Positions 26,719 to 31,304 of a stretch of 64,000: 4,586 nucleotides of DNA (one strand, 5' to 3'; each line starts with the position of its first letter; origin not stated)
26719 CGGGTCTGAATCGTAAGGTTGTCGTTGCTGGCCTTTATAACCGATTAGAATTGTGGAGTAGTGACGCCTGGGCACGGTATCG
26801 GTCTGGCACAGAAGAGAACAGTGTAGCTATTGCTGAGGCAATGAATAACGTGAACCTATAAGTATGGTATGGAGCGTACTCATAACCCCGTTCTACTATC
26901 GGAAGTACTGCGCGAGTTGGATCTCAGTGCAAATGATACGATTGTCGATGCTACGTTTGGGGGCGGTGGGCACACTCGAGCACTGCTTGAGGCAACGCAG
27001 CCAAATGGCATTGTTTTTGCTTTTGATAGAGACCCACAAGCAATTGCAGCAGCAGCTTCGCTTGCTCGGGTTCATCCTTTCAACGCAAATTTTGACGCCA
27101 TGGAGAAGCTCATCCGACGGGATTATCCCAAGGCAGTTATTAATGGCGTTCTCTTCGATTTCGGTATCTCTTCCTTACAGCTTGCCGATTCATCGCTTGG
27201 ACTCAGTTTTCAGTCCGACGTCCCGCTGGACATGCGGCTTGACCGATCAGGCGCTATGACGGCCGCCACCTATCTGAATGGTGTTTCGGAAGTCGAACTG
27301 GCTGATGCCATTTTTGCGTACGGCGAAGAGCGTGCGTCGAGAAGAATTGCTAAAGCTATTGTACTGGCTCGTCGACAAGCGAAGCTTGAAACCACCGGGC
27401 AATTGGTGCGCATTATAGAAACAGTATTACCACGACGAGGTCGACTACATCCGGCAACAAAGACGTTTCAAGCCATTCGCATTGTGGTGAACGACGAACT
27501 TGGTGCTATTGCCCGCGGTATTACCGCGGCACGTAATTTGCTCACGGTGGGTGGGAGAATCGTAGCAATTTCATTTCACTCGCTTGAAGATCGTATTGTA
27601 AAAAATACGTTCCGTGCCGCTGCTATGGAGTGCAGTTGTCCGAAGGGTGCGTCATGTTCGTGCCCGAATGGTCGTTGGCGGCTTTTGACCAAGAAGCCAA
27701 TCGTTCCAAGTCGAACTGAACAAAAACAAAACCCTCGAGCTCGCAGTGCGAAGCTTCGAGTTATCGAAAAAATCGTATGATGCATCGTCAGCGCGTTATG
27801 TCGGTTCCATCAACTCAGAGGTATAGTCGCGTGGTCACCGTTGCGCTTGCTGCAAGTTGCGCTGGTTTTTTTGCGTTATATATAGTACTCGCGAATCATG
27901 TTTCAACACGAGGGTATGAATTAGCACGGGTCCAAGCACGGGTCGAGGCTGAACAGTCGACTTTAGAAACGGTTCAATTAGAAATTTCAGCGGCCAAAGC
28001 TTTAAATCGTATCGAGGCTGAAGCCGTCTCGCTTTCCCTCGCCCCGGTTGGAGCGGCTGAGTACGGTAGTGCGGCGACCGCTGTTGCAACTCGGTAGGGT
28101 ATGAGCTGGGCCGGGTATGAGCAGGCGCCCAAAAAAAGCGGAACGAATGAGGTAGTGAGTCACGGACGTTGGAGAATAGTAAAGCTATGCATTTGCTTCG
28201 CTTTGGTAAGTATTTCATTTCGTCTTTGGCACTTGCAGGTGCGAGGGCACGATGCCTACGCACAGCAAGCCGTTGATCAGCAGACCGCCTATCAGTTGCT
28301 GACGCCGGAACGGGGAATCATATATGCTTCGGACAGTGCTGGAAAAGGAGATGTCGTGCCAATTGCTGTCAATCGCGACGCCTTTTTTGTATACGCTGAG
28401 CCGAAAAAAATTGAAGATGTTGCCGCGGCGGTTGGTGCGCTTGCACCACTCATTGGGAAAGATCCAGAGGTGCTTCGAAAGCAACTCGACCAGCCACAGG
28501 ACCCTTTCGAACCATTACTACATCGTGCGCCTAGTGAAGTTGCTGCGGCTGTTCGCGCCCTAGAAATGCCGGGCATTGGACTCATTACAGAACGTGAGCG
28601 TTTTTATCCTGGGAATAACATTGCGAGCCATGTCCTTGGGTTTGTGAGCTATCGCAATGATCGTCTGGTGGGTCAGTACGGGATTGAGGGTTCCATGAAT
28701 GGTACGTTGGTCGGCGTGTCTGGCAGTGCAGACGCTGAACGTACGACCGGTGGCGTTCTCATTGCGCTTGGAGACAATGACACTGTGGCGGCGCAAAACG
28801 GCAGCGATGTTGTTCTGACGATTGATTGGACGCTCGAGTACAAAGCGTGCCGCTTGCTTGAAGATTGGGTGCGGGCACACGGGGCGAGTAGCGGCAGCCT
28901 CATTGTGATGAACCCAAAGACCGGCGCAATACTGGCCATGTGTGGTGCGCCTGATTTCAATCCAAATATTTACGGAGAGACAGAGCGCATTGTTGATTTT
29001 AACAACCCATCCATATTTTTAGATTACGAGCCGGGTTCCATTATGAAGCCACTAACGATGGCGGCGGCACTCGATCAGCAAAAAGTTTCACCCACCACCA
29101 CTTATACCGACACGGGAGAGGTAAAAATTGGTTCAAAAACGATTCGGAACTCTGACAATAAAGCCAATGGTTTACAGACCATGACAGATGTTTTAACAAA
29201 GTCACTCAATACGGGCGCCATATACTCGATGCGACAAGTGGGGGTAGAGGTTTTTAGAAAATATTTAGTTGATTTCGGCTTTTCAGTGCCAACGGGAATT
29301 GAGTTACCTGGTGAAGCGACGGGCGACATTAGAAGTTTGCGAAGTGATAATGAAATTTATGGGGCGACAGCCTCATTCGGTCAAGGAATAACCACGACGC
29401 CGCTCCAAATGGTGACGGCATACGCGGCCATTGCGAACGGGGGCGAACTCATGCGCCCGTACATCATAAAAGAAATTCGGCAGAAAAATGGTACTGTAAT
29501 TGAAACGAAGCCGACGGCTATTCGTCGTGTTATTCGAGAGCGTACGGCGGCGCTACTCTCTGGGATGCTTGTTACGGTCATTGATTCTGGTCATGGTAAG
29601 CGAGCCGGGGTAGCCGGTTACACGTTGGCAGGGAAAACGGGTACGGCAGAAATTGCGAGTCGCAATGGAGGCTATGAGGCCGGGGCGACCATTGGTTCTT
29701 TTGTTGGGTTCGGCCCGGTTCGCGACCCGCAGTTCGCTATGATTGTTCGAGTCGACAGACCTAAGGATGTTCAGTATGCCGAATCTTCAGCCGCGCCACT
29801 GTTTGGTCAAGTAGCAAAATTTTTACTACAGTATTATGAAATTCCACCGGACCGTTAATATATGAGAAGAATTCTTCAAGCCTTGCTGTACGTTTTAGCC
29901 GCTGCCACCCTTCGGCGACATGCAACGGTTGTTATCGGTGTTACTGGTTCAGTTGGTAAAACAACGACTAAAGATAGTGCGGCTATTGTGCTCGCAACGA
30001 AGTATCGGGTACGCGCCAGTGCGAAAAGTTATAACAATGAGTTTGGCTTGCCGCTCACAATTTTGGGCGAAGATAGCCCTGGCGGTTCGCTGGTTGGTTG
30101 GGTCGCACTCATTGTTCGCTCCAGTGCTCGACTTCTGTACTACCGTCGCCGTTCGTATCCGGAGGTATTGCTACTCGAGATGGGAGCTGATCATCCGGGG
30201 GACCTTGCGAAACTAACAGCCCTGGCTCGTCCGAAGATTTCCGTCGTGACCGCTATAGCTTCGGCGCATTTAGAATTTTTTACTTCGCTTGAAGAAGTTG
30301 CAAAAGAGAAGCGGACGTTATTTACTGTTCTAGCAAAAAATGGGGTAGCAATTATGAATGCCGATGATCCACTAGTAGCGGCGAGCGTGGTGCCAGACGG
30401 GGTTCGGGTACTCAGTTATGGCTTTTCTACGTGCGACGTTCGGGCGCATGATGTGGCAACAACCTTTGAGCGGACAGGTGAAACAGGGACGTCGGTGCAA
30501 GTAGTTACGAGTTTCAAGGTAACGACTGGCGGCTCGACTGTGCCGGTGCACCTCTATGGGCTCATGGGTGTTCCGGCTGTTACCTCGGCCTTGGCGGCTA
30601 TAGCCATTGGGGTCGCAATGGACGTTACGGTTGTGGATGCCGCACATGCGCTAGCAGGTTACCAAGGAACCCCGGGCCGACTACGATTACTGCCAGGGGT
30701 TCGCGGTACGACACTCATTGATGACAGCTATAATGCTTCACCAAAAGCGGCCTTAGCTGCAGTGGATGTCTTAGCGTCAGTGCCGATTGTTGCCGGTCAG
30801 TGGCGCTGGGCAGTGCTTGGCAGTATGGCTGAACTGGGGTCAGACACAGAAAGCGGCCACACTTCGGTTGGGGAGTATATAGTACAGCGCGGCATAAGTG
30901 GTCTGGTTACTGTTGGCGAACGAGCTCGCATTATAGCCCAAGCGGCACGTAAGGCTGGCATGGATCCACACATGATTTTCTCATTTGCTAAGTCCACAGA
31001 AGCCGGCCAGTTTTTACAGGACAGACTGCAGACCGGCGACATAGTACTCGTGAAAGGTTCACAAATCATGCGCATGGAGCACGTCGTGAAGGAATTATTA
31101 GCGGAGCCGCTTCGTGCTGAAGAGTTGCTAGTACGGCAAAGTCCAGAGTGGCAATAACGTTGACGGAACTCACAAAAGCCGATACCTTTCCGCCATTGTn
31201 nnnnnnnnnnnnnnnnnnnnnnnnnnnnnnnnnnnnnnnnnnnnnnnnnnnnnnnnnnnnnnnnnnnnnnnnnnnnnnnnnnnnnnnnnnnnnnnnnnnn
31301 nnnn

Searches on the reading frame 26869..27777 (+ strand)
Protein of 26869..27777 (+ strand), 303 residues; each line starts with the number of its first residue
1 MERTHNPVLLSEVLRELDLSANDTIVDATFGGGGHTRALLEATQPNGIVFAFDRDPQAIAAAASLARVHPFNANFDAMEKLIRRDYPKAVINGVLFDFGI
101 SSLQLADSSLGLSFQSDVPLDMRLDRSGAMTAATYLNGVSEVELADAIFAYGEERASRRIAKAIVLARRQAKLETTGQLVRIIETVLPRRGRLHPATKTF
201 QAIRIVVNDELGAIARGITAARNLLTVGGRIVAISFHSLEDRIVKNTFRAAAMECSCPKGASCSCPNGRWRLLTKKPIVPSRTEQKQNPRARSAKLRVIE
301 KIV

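Call 36: search_protein_families(library=pfam, proteins=[window:26869-27777:+], max_evalue=0.00001)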
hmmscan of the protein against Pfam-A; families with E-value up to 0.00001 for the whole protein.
window:26869-27777:+ (303 aa): 1 family
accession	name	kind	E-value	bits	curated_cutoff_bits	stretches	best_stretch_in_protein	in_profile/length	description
PF01795.25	Methyltransf_5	-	8.9e-96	321.4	27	1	4-302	3-309/309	MraW methylase family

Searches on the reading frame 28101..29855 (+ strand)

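Call 36: search_protein_families(library=pfam, proteins=[window:28101-29855:+], max_evalue=0.00001)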
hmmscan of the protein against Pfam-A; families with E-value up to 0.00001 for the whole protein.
window:28101-29855:+ (585 aa): 2 families
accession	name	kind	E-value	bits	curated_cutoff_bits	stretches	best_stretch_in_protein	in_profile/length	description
PF00905.27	Transpeptidase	-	3e-72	243.8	22.1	1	265-571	1-297/299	Penicillin binding protein transpeptidase domain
PF03717.20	PBP_dimer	-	6.8e-12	46.6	24.4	1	68-219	3-174/180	Penicillin-binding Protein dimerisation domain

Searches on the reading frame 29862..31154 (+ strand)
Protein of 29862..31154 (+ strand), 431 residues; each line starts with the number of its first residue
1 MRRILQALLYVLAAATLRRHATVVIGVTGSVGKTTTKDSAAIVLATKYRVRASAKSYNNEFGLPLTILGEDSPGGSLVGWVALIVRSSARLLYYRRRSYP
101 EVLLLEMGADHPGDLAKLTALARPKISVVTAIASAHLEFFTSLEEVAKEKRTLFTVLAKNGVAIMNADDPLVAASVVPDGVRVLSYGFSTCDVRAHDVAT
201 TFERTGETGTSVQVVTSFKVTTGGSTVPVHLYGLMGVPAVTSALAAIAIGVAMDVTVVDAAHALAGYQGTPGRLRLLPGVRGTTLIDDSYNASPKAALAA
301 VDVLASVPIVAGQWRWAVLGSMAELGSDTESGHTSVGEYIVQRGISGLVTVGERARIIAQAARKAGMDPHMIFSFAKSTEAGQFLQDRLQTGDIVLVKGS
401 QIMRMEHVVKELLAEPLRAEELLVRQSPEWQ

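Call 37: search_protein_families(library=pfam, proteins=[window:29862-31154:+], max_evalue=0.00001)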
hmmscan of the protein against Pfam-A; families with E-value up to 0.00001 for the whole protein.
window:29862-31154:+ (431 aa): 2 families
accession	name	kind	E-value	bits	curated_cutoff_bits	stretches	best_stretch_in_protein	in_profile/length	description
PF08245.18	Mur_ligase_M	-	3.1e-29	102.8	24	1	99-249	56-199/200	Mur ligase middle domain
PF02875.26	Mur_ligase_C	-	2e-18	67.9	28.4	1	272-400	1-126/127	Mur ligase, glutamate ligase domain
